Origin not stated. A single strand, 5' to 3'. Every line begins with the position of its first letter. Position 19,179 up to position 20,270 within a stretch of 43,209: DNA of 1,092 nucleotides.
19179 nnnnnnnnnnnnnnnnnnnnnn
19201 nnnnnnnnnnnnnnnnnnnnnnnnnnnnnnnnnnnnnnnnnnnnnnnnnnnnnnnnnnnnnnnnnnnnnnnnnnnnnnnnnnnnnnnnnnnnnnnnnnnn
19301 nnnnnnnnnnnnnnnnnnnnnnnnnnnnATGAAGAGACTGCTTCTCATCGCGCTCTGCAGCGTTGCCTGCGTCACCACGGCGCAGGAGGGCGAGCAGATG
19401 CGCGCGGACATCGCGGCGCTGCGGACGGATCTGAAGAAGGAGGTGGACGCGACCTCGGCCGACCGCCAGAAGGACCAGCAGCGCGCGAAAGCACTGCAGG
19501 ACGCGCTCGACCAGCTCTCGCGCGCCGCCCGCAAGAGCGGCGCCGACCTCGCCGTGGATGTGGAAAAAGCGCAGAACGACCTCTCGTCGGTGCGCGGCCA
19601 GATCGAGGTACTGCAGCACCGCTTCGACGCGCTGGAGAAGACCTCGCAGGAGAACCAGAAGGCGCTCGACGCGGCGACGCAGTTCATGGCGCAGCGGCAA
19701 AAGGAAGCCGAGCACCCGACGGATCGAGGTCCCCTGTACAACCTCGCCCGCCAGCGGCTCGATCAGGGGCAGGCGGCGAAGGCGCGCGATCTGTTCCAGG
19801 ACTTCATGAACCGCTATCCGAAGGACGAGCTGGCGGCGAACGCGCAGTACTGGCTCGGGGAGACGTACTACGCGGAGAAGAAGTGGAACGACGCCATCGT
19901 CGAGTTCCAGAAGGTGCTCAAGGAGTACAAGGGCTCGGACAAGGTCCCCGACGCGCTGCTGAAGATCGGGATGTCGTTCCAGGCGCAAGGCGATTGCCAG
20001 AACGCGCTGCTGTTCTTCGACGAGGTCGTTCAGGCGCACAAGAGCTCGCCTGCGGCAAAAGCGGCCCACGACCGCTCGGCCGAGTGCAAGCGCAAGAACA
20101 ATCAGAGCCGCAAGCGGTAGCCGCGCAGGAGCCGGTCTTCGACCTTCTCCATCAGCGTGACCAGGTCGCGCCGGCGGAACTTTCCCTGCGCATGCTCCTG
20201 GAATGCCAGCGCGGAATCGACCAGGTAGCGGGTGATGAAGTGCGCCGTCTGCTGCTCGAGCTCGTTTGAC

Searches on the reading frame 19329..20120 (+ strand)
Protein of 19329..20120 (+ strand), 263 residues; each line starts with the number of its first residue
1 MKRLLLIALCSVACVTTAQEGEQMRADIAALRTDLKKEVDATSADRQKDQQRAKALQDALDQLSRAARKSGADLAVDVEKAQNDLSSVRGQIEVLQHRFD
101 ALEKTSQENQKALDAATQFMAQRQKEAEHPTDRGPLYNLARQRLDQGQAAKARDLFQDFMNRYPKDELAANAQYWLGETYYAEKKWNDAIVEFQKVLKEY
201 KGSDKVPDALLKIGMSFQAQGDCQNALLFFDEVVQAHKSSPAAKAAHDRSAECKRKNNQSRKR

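Call 23: find_encoding_contigs(protein=window:19329-20120:+, flank=10000, max_places=6)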
Protein window:19329-20120:+ (263 aa): 23 contigs read that carry it; 6 places shown.
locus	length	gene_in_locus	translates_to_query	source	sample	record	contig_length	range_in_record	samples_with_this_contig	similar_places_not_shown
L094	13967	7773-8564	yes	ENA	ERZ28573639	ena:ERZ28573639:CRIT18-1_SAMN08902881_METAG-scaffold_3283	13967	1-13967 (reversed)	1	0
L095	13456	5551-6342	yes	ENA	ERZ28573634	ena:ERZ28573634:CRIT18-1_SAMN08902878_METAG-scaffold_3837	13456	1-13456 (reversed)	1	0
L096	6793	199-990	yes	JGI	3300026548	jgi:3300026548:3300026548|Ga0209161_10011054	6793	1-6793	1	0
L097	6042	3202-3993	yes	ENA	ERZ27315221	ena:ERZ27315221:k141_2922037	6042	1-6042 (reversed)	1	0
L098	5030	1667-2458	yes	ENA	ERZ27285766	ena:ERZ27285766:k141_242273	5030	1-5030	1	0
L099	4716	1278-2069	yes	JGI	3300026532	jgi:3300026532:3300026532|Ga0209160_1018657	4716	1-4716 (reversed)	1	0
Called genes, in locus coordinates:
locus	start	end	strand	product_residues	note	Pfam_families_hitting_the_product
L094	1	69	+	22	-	?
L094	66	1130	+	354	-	PF01142:TruD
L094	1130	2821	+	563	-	-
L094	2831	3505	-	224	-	PF02596:DUF169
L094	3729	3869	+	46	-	-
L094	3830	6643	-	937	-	PF00912:Transgly, PF17092:PCB_OB, PF00905:Transpeptidase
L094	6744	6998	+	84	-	PF01541:GIY-YIG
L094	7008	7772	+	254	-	PF04706:Dickkopf_N (faint), PF23416:DUF7107 (faint), PF00691:OmpA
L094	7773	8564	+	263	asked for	PF13174:TPR_6 (faint), PF07719:TPR_2 (faint), PF13428:TPR_14 (faint), PF13432:TPR_16 (faint), PF13525:YfiO (weak), PF13424:TPR_12 (weak)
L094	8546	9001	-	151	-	-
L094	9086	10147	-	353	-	-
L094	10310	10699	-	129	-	-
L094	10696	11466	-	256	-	-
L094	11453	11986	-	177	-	-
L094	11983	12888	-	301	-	PF02559:CarD_TRCF_RID, PF21095:CarD_C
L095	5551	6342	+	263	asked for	PF13174:TPR_6 (faint), PF07719:TPR_2 (faint), PF13428:TPR_14 (faint), PF13432:TPR_16 (faint), PF13525:YfiO (weak), PF13424:TPR_12 (weak)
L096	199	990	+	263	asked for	PF13174:TPR_6 (faint), PF07719:TPR_2 (faint), PF13428:TPR_14 (faint), PF13432:TPR_16 (faint), PF13525:YfiO (weak), PF13424:TPR_12 (weak)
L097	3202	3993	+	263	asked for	PF13174:TPR_6 (faint), PF07719:TPR_2 (faint), PF13428:TPR_14 (faint), PF13432:TPR_16 (faint), PF13525:YfiO (weak), PF13424:TPR_12 (weak)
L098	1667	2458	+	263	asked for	PF13174:TPR_6 (faint), PF07719:TPR_2 (faint), PF13428:TPR_14 (faint), PF13432:TPR_16 (faint), PF13525:YfiO (weak), PF13424:TPR_12 (weak)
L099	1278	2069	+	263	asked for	PF13174:TPR_6 (faint), PF07719:TPR_2 (faint), PF13428:TPR_14 (faint), PF13432:TPR_16 (faint), PF13525:YfiO (weak), PF13424:TPR_12 (weak)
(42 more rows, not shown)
